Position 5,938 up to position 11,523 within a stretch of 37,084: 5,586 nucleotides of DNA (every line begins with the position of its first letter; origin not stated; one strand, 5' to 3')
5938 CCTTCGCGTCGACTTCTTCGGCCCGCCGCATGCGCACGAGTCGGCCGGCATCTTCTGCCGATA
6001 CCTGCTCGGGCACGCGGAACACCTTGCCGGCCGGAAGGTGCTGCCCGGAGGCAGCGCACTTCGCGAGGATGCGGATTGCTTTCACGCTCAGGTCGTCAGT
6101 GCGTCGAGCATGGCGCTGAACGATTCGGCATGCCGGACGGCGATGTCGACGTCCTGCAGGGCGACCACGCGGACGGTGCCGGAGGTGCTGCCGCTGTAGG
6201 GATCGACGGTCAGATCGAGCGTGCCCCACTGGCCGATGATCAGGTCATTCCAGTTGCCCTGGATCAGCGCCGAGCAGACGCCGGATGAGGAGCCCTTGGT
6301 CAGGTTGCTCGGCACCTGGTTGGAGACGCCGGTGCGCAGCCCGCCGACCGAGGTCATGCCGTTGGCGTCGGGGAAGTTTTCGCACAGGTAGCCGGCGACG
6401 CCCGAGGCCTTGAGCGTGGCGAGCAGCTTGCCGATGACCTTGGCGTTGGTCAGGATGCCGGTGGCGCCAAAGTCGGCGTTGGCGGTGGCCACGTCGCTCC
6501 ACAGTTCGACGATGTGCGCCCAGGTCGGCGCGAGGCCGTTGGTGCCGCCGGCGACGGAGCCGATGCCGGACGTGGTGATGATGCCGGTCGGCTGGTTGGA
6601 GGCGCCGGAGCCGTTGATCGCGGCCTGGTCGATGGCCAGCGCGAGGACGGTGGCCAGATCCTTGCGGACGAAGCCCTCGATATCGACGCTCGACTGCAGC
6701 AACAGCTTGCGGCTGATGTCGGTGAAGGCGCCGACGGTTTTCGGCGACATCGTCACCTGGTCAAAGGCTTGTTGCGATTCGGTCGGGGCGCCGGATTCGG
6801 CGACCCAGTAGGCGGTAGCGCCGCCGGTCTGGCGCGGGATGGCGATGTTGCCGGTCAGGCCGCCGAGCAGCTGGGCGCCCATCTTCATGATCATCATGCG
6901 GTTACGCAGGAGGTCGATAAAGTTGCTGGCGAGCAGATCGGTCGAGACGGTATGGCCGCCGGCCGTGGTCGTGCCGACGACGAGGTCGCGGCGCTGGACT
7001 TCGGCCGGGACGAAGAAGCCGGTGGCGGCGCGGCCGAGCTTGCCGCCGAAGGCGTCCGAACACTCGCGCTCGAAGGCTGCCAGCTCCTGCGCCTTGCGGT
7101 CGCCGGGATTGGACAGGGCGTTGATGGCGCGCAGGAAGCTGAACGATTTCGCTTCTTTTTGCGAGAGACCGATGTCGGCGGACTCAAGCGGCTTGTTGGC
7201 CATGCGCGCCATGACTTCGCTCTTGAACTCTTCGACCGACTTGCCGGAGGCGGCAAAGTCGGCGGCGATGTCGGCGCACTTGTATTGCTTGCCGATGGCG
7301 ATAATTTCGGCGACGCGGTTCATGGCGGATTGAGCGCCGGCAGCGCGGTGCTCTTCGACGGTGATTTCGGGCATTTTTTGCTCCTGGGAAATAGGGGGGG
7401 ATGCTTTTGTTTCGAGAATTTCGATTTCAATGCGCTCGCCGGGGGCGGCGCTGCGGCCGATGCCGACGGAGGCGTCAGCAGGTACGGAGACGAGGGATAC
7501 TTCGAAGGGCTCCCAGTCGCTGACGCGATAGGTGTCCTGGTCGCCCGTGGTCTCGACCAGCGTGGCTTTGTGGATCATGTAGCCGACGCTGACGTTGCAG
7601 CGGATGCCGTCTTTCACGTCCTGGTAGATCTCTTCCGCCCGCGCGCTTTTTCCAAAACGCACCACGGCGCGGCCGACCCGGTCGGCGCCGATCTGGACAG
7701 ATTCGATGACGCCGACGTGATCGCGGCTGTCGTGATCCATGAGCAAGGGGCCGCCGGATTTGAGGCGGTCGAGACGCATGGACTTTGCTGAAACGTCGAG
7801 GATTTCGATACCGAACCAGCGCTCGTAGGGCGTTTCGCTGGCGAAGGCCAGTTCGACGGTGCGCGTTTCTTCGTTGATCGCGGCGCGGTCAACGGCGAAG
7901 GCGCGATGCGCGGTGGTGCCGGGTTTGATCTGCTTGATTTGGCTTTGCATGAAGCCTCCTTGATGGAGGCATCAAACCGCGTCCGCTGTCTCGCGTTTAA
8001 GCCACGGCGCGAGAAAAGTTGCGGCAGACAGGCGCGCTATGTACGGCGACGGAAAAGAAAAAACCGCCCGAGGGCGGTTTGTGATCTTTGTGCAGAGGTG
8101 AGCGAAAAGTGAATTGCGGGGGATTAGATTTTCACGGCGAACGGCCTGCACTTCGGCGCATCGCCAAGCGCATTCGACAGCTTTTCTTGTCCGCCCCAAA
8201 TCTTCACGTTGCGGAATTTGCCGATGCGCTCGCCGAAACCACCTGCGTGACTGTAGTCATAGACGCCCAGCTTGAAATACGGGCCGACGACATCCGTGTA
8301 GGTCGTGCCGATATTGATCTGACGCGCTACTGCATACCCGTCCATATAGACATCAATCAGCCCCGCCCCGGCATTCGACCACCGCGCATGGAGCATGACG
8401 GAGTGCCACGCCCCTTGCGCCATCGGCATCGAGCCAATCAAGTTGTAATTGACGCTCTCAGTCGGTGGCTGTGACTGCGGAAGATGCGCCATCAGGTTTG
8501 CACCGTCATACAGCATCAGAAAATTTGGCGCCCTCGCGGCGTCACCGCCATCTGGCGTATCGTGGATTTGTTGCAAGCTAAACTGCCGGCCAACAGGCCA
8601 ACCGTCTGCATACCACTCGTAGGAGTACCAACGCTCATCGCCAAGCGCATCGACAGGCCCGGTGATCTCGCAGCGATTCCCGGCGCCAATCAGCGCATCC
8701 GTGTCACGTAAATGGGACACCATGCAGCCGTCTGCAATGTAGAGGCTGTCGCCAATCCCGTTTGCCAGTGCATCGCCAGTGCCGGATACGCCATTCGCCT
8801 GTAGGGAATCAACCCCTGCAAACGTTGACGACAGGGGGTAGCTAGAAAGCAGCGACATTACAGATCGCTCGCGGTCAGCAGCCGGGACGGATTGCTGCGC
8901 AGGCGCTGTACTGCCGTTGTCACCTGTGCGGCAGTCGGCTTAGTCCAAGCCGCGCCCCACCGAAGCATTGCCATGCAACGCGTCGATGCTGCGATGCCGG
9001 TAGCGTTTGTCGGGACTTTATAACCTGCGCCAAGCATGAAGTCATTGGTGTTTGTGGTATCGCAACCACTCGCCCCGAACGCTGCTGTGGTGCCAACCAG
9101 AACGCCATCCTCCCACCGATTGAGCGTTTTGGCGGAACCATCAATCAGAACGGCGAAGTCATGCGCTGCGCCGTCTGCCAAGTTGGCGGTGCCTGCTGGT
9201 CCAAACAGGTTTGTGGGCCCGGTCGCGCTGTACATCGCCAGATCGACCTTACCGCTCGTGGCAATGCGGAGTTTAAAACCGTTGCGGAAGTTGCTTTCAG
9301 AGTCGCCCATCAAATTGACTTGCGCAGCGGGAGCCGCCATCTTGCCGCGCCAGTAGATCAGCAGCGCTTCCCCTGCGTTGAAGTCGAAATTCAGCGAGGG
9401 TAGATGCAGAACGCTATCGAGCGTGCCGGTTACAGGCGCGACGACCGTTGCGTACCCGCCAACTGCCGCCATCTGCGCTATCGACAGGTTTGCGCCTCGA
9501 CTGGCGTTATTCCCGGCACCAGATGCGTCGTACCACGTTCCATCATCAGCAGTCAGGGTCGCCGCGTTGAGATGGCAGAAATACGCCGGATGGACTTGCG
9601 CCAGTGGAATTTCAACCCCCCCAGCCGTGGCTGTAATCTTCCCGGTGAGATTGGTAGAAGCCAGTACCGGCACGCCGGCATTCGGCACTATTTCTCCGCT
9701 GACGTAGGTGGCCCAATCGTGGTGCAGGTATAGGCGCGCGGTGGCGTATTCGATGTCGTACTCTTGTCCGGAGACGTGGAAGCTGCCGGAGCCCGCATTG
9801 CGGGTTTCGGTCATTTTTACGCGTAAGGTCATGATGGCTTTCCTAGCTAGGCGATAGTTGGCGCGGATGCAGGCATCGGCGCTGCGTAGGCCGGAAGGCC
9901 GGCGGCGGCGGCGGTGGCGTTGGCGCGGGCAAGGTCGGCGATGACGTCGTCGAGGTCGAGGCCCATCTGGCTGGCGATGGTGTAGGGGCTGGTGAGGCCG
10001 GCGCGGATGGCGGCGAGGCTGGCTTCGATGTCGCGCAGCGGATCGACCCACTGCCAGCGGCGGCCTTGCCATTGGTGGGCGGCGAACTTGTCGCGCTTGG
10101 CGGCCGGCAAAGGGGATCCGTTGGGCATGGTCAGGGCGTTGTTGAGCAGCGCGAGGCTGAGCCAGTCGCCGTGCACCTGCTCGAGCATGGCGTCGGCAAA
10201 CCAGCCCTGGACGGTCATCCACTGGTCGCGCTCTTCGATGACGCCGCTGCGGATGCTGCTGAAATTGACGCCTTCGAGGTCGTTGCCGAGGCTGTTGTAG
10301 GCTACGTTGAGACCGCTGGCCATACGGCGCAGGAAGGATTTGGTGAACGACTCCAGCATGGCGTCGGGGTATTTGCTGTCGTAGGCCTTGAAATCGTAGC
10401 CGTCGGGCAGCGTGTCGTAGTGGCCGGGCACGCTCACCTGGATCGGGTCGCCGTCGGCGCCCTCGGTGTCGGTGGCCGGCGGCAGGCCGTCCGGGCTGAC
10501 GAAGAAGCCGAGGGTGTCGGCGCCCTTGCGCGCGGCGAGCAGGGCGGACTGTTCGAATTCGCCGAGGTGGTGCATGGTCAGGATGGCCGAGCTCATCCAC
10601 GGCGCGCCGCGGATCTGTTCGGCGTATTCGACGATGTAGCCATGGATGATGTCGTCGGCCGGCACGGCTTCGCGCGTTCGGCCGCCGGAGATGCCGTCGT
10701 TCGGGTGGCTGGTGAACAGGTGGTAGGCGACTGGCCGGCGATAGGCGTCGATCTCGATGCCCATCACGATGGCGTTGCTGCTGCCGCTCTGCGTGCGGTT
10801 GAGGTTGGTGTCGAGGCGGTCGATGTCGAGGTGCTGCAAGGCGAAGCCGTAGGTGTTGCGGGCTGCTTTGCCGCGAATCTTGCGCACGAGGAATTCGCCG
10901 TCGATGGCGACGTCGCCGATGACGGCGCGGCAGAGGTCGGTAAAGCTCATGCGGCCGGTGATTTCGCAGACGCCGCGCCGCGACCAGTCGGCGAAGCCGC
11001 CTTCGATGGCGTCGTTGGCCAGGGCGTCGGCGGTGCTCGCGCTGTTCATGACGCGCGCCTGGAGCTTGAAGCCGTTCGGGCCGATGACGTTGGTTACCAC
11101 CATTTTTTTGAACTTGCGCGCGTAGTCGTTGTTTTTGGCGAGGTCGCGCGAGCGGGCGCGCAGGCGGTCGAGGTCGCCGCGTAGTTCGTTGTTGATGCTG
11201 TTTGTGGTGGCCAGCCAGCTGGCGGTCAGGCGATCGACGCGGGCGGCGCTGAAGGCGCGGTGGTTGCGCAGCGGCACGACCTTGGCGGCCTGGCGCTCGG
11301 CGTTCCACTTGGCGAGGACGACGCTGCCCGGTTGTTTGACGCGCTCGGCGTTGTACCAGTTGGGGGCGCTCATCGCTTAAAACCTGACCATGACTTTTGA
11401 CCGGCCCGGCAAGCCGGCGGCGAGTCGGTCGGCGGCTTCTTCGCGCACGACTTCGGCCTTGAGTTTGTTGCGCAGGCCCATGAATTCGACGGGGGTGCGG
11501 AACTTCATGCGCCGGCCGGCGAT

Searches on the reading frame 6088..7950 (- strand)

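Call 14: search_protein_families(library=phrogs, proteins=[window:6088-7950:-], max_evalue=0.00001)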
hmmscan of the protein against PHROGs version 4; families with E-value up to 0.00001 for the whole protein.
window:6088-7950:- (620 aa): 6 families
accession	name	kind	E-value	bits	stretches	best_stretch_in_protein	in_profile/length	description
phrog_617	-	head and packaging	6.9e-170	568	1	12-614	7-621/626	major head protein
phrog_4523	-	head and packaging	1.8e-55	189.9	1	12-256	12-277/644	major head and protease protein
phrog_10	-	head and packaging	1.4e-37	131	1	249-611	325-630/752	major head protein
phrog_2263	-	head and packaging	2.3e-12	47.6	1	69-519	77-454/551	major head protein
phrog_80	-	head and packaging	1.3e-08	35.6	1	66-239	273-451/607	head maturation protease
phrog_3244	-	head and packaging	1.5e-06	29.1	1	68-165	72-178/326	head maturation protease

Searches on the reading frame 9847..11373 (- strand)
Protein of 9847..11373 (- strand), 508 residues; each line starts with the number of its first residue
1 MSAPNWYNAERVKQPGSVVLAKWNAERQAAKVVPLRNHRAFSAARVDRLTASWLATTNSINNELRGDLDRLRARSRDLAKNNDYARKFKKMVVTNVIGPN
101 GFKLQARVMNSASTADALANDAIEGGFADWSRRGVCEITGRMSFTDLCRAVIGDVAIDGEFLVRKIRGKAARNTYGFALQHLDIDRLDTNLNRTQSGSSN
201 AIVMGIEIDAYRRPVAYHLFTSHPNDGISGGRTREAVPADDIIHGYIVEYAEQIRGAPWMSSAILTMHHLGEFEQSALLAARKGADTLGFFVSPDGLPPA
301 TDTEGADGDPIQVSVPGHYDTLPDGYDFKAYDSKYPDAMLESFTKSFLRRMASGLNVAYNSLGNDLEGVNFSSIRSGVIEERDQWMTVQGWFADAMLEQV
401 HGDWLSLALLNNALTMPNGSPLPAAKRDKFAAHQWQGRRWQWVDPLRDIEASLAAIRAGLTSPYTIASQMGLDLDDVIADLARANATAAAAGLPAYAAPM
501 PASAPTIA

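Call 14: search_protein_families(library=phrogs, proteins=[window:9847-11373:-], max_evalue=0.00001)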
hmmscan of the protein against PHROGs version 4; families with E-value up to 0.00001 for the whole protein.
window:9847-11373:- (508 aa): 3 families
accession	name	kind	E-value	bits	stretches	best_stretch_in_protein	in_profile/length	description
phrog_21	-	head and packaging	4.5e-93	314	1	20-500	19-509/1362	portal protein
phrog_537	-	head and packaging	1.5e-38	133.3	1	316-495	30-206/233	portal protein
phrog_33813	-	unknown function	4.3e-24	86.1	1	31-133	23-126/160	-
